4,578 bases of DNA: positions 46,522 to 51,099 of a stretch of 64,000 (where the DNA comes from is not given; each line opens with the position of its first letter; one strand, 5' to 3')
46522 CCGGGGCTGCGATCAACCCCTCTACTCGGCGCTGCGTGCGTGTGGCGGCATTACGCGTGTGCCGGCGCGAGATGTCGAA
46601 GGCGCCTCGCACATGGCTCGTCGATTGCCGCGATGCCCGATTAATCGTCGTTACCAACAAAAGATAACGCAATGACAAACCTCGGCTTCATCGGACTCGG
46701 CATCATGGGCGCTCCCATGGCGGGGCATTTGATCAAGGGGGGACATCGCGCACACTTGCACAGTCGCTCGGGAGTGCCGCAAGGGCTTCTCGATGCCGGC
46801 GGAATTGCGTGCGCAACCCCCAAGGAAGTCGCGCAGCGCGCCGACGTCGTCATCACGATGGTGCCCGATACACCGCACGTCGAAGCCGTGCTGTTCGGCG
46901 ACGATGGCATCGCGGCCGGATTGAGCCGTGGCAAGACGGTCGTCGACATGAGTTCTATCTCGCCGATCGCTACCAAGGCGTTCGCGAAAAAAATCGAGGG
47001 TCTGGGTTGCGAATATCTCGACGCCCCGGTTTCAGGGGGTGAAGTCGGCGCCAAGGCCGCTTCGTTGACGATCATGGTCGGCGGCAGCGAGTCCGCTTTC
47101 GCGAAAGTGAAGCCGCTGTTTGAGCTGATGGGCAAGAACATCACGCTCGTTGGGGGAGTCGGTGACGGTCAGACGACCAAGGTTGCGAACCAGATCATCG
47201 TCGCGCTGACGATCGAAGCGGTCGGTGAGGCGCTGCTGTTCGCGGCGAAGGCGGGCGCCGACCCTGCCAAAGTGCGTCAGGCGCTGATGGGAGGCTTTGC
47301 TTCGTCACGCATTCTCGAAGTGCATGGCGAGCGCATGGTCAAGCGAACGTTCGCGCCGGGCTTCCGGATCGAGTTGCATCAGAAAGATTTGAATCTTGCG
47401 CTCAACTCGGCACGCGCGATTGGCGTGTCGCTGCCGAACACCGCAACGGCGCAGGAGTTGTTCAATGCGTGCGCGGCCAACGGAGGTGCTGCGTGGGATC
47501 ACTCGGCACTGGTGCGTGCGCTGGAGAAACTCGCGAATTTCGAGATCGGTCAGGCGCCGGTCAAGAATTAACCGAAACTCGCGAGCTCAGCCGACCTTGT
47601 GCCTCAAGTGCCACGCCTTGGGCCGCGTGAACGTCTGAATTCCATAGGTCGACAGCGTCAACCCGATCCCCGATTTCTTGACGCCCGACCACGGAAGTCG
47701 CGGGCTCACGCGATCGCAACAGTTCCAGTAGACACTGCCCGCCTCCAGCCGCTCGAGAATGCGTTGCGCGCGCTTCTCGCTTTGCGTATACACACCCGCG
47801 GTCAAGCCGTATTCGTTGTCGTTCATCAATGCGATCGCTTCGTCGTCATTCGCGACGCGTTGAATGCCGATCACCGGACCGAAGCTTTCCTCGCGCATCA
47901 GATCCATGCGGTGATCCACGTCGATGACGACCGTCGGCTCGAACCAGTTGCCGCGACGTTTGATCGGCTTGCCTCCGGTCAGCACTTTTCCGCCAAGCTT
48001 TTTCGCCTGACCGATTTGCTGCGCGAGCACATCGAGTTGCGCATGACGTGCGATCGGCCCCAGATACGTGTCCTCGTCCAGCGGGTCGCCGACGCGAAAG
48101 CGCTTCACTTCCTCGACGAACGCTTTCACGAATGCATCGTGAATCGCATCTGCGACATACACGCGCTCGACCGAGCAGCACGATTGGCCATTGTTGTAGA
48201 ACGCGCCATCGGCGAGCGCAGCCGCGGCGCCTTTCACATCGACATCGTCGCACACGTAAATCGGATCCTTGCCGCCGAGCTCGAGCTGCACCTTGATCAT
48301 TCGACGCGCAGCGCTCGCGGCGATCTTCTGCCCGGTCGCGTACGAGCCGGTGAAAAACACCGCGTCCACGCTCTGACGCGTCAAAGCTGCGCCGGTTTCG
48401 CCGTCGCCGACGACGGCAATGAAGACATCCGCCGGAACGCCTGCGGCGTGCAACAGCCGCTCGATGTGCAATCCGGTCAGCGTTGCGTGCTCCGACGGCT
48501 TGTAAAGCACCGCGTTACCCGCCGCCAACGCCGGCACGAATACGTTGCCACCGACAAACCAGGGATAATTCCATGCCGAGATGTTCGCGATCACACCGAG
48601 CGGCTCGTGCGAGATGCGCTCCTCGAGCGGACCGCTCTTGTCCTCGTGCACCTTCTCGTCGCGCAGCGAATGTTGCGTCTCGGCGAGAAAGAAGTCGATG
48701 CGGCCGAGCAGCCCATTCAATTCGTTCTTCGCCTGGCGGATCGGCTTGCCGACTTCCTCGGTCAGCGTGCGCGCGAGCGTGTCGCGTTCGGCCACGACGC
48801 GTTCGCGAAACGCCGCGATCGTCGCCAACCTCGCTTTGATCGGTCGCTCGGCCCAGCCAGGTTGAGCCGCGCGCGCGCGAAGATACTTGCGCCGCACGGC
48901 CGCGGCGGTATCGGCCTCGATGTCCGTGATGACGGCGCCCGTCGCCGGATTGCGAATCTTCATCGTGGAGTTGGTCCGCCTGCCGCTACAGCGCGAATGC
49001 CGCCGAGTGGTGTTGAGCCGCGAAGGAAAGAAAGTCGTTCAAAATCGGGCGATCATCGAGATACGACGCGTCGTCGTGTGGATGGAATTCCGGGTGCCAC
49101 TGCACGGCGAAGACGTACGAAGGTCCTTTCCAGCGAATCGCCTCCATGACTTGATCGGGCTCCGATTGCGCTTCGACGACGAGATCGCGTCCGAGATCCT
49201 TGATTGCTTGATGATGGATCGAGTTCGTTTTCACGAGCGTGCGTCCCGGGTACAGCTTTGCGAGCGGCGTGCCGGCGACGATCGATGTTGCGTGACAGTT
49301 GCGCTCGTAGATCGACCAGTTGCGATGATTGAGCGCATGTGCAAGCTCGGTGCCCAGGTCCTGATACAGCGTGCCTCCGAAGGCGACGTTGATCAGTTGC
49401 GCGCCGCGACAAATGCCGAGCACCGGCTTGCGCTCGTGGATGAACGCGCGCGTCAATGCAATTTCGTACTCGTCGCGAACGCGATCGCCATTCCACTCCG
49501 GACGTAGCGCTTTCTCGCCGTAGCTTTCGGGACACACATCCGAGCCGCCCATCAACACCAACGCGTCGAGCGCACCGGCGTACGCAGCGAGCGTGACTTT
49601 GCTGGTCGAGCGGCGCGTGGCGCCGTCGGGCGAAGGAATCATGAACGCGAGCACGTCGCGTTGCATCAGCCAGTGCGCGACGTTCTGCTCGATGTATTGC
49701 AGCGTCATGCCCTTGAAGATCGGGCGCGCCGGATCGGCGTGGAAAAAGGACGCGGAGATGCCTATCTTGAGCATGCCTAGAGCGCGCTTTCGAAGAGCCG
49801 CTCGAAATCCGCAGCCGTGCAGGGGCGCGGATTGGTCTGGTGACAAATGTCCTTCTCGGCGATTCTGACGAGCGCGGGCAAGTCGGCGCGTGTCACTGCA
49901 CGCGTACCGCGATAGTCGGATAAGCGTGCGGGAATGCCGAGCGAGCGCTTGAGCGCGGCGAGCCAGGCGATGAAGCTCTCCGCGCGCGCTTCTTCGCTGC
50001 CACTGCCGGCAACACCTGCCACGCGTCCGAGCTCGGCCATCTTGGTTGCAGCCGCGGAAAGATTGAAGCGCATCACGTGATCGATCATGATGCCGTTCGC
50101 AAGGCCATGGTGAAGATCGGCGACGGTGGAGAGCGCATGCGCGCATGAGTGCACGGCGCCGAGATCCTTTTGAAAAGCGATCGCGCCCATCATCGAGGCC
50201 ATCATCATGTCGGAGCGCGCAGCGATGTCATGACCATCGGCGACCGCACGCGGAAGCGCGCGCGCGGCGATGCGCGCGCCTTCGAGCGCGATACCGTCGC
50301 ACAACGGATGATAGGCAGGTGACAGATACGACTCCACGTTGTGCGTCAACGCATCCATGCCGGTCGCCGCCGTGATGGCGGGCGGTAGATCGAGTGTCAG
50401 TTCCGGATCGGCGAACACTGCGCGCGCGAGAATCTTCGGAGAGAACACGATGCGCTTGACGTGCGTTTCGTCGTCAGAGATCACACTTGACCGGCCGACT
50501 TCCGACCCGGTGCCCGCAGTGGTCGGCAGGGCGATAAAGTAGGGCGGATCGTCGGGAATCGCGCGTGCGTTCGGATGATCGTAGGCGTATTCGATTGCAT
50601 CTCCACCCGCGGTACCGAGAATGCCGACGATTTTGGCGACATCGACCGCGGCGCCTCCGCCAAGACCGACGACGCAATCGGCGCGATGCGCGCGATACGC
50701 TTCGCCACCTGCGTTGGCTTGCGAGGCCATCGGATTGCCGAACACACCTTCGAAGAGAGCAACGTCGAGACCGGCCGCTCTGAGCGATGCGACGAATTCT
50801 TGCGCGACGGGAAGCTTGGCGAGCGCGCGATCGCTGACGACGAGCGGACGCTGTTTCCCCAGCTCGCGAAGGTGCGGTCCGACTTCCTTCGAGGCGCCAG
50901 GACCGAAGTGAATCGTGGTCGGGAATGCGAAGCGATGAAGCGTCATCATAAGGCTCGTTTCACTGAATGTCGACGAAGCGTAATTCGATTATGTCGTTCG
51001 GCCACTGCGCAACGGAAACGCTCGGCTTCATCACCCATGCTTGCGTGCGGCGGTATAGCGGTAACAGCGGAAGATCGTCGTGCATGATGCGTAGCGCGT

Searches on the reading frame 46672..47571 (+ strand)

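Call 48: search_protein_families(library=pfam, proteins=[window:46672-47571:+], max_evalue=0.00001)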
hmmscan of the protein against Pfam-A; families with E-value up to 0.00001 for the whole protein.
window:46672-47571:+ (299 aa): 2 families
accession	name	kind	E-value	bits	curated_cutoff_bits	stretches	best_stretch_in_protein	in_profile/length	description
PF03446.21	NAD_binding_2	-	7.4e-50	169.5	21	1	4-161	2-161/161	NAD binding domain of 6-phosphogluconate dehydrogenase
PF14833.11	NAD_binding_11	-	1.8e-41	141.7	30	1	164-284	1-122/122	NAD-binding of NADP-dependent 3-hydroxyisobutyrate dehydrogenase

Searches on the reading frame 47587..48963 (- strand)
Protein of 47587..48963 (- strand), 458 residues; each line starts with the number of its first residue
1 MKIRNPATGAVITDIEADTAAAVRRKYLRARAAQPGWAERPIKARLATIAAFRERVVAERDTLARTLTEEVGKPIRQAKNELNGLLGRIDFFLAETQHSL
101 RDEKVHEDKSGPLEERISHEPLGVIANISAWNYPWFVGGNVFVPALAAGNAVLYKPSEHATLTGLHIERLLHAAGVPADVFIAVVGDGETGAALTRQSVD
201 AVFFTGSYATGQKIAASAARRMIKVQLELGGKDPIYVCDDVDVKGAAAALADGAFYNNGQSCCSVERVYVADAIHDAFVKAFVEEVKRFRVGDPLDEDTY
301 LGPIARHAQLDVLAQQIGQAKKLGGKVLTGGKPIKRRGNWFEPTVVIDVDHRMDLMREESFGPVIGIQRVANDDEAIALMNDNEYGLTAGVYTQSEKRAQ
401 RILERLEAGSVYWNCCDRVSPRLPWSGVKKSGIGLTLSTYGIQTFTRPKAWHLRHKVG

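Call 48: search_protein_families(library=pfam, proteins=[window:47587-48963:-], max_evalue=0.00001)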
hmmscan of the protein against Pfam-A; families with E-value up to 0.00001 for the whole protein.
window:47587-48963:- (458 aa): 1 family
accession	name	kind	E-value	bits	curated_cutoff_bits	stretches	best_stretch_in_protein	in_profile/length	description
PF00171.27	Aldedh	-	1.2e-135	453.1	23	1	2-450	10-460/461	Aldehyde dehydrogenase family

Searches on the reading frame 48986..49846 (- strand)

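Call 48: search_protein_families(library=pfam, proteins=[window:48986-49846:-], max_evalue=0.00001)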
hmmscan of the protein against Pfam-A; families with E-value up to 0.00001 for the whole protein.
window:48986-49846:- (286 aa): 2 families
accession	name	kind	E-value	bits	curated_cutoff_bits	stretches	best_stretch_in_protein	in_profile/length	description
PF07722.19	Peptidase_C26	-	4.8e-49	167.5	20.5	1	43-253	16-219/219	Peptidase C26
PF00117.34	GATase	-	4.4e-16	59.5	22.8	1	126-261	59-181/190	Glutamine amidotransferase class-I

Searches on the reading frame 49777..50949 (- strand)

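Call 48: search_protein_families(library=pfam, proteins=[window:49777-50949:-], max_evalue=0.00001)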
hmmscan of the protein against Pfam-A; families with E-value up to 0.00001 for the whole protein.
window:49777-50949:- (390 aa): 3 families
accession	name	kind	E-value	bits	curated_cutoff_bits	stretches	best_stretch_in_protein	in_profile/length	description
PF25137.1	ADH_Fe_C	-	5.7e-44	150.6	27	1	193-389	1-193/194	Fe-containing alcohol dehydrogenase family, C-terminal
PF00465.25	Fe-ADH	-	8.2e-44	149.6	31.3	1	10-182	1-168/168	Iron-containing alcohol dehydrogenase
PF13685.12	Fe-ADH_2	-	4.3e-11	43.5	28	1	15-109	2-94/149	Iron-containing alcohol dehydrogenase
